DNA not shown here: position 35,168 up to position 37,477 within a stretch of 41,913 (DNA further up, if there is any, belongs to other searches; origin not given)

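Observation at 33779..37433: YcaO + discrete PqqD-type RRE + peptidase/GNAT fusion: a compact peptide- or protein-modifying module with no precursor in cis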

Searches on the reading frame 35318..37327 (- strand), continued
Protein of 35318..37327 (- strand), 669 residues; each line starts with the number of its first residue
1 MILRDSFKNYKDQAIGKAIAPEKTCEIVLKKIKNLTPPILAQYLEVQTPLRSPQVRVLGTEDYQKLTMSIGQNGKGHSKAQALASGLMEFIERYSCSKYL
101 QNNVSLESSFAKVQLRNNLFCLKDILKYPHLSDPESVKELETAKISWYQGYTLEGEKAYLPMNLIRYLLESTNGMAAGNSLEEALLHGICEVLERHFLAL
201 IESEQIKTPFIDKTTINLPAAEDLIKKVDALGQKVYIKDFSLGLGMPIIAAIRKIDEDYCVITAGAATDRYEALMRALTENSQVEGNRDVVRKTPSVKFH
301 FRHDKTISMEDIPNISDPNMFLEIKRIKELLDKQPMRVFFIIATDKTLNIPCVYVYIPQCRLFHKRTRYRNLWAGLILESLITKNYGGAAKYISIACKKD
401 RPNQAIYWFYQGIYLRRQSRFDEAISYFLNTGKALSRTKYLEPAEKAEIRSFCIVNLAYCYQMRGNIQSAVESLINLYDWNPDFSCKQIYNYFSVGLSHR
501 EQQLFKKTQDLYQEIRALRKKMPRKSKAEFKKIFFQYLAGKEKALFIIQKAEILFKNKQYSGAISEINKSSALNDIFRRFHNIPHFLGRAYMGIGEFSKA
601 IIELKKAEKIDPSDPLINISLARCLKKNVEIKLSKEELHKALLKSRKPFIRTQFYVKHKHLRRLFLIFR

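Call 23: find_encoding_contigs(protein=P0019, flank=8000, max_places=1)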
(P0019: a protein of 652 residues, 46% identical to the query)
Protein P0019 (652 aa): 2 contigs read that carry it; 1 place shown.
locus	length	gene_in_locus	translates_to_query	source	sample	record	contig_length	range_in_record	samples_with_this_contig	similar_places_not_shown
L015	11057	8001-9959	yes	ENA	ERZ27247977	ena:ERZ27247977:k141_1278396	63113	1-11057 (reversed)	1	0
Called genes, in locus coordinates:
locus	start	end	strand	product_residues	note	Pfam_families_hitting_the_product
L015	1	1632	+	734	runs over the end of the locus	PF12770:CHAT, PF13431:TPR_17 (faint), PF14559:TPR_19 (faint), PF13424:TPR_12, PF00515:TPR_1 (weak), PF13424:TPR_12, PF17874:TPR_MalT (weak), PF13424:TPR_12, +9 more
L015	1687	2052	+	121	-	PF07238:PilZ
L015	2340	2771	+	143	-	PF01951:Archease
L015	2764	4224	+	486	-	PF01139:RtcB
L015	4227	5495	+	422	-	PF02403:Seryl_tRNA_N, PF00587:tRNA-synt_2b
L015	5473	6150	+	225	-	-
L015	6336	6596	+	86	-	-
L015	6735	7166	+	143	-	PF07238:PilZ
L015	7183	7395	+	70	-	-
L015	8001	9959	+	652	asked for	PF02624:YcaO, PF21033:RMD1-3 (faint), PF07719:TPR_2 (faint), PF12895:ANAPC3 (faint), PF13414:TPR_11 (faint), PF00515:TPR_1 (weak), PF13181:TPR_8 (weak), PF14559:TPR_19 (weak), +3 more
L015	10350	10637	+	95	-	-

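Call 24: find_encoding_contigs(protein=P0020, flank=8000, max_places=1)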
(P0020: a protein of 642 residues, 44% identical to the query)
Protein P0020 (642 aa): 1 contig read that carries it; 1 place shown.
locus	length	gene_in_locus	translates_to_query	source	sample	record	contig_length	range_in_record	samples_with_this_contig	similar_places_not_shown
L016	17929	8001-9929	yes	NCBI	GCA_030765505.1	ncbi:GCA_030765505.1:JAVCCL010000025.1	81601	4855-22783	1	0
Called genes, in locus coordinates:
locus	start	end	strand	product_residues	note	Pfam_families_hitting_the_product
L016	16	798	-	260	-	PF13175:AAA_15 (faint), PF00005:ABC_tran, PF13304:AAA_21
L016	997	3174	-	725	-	PF13231:PMT_2 (weak)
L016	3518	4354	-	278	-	-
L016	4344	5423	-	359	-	PF01136:Peptidase_U32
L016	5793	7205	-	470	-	PF01136:Peptidase_U32, PF00515:TPR_1 (faint), PF07719:TPR_2 (faint), PF13181:TPR_8 (faint), PF13424:TPR_12 (faint), PF13428:TPR_14 (faint), PF13431:TPR_17 (faint), PF13432:TPR_16 (faint), +2 more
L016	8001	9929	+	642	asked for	PF02624:YcaO, PF24575:TPR_Slam (faint), PF14559:TPR_19 (faint), PF13181:TPR_8 (faint), PF13424:TPR_12 (faint), PF13428:TPR_14 (faint), PF21033:RMD1-3 (faint), PF00515:TPR_1, +3 more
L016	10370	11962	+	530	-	PF13231:PMT_2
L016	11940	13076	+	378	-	PF14907:NTP_transf_5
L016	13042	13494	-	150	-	PF00717:Peptidase_S24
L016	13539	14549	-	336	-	PF27840:ScmC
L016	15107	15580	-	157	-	-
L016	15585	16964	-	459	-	PF10091:Glycoamylase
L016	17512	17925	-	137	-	PF00075:RNase_H, PF13456:RVT_3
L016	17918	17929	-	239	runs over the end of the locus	PF24481:CT398_CC, PF02591:Zn_ribbon_9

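Call 53: find_related_loci(query=A5, collection=metagenome_contigs, flank=10000)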
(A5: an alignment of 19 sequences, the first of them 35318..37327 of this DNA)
Query A5 (669 aa) in metagenome_contigs; peptide patterns used: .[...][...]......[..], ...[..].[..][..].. (x = any residue, [..] = any of these).
198 stretches matched a pattern; 151 encode a relative of the query (tblastn E <= 1e-3); the best 80 are kept; 80 distinct loci.
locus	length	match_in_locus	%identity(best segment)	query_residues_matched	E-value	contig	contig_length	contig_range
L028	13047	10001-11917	46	1-646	5e-173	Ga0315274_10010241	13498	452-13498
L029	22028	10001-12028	42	1-668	2e-159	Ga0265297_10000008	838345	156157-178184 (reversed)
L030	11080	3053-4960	40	1-644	2e-142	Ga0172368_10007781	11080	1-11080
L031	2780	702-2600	40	1-644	2e-141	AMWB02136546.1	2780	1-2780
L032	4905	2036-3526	43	1-513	2e-128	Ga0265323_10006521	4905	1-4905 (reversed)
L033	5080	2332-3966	41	1-536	9e-124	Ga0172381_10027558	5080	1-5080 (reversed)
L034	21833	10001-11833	37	2-622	2e-120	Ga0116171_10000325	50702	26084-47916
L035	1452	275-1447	48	3-391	8e-121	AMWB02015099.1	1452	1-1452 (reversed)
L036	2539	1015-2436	39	3-471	1e-106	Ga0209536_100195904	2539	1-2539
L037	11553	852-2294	39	1-476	1e-97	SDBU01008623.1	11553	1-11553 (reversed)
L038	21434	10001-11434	36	3-485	1e-94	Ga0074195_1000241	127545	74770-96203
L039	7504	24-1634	36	31-579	6e-94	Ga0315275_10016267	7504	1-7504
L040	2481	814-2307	35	1-502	1e-91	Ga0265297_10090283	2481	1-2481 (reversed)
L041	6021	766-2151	35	20-483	2e-87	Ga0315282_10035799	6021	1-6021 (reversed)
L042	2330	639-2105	36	1-495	1e-89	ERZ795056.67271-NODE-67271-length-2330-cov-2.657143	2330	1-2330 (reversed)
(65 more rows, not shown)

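Call 59: search_protein_families(library=pfam, proteins=[L014:150-1034:+, L014:3066-3926:+, L013:6354-6689:+], max_evalue=0.00001)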
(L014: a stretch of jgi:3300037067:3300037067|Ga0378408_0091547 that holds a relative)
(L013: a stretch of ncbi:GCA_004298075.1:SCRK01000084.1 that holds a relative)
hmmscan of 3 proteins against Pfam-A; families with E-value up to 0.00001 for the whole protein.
L014:150-1034:+ (294 aa): 0 families

L014:3066-3926:+ (287 aa): 0 families

L013:6354-6689:+ (112 aa): 1 family
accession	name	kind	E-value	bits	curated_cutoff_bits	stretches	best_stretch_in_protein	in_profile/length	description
PF00919.26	UPF0004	-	5.8e-16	58.7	27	1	5-94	2-91/98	Uncharacterized protein family UPF0004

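Call 69: search_protein_families(library=pfam, proteins=[L016:13539-14549:-], max_evalue=0.1)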
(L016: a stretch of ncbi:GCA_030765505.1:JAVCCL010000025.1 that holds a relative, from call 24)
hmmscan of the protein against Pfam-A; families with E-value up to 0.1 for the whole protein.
L016:13539-14549:- (336 aa): 6 families
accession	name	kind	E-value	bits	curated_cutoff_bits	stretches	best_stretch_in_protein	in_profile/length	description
PF13671.12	AAA_33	-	0.00019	22.2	27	1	196-232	3-39/143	AAA domain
PF13555.12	AAA_29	-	0.0033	17.6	27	1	182-208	12-38/61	P-loop containing region of AAA domain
PF07475.17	Hpr_kinase_C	-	0.015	15.3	33.3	1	182-234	9-59/171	HPr Serine kinase C-terminal domain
PF00004.35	AAA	-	0.027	15.3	21.2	1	195-265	1-63/131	ATPase family associated with various cellular activities (AAA)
PF13644.11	DKNYY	-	0.051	14.6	25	0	165-270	25-102/141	DKNYY family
PF00005.33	ABC_tran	-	0.069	14.2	25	0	194-212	13-31/137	ABC transporter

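Call 76: search_solved_structures(query=A5, max_evalue=0.001, show_alignments=1)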
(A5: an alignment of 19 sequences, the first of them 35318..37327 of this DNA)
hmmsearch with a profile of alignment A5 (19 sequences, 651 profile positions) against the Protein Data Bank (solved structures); distinct sequences matched with E-value up to 0.001: 90 (the best 60 are shown).
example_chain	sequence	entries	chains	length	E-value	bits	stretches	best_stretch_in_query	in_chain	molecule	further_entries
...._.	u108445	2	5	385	1.1e-30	110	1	17-304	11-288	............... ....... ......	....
9qhb_A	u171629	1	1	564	2.2e-27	99.1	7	373-477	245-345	Engineered tetratricopeptide repeat protein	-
4bs9_A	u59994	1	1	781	1.5e-22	83.2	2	173-289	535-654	TRUD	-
4q84_A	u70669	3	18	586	1e-21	80.5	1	156-289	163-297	Ribosomal protein S12 methylthiotransferase accessory factor YcaO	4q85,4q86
8bu0_A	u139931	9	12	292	2.2e-21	79.4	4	372-477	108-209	Consensus tetratricopeptide repeat protein | Crystal structure of an 8-repeat consensus TPR superhelix with Zinc. | Monomer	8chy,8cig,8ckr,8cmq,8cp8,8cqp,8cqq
4v1t_A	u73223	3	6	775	2.5e-21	79.2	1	2-287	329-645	LYND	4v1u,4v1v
7u58_A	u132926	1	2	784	3.5e-19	72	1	173-290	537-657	MusD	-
9qhc_A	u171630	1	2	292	5.1e-16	61.6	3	372-477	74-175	Engineered tetratricopeptide repeat protein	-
6ci7_A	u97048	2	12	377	3.5e-13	52.2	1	148-288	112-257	YcaO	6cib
8ch0_A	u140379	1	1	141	4.5e-13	51.9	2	373-478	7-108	Consensus tetratricopeptide repeat protein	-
8bd7_A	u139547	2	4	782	5.1e-12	48.4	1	374-638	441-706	IFT88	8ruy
7obi_A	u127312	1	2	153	2.3e-11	46.2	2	548-617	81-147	CTPR-rv4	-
2y4t_A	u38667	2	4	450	5.6e-11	45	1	425-635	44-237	DNAJ HOMOLOG SUBFAMILY C MEMBER 3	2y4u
3ieg_A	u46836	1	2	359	1e-10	44.1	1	426-634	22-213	DnaJ homolog subfamily C member 3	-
2fo7_A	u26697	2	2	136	9.1e-10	41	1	373-475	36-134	SYNTHETIC CONSENSUS TPR PROTEIN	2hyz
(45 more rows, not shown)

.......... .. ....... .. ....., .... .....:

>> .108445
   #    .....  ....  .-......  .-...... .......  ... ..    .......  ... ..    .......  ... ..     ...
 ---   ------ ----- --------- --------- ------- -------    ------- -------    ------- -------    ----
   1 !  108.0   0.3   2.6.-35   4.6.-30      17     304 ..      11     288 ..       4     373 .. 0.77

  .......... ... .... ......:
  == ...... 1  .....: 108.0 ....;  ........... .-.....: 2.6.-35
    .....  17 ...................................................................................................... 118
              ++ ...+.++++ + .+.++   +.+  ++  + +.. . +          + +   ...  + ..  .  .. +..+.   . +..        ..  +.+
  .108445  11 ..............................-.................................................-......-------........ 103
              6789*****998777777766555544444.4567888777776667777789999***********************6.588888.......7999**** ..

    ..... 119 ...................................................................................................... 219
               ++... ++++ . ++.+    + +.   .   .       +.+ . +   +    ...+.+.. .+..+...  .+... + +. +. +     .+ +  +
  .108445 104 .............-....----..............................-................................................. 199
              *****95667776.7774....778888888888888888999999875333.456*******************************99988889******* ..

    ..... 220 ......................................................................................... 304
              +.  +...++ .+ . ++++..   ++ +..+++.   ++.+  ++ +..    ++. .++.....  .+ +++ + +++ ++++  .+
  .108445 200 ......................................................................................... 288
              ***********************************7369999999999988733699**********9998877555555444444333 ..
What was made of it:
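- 36248..37111 (-): YcaO ATP/Mg2+-binding domain (aa 73-360). Best solved relative is MJ1094, E=1.1e-30 (call 76).
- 35399..36202 (-): TPR region of the YcaO protein (aa ~376-643). TPR proteins are matched by the profile at positions 370-640 (call 76).
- On McrA-glycine thioamidation YcaO (TIGR03266): It is still the best-scoring subfamily, and MJ1094 is the best PDB match (call 76).
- The nearest solved YcaO is MJ1094 (call 76).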
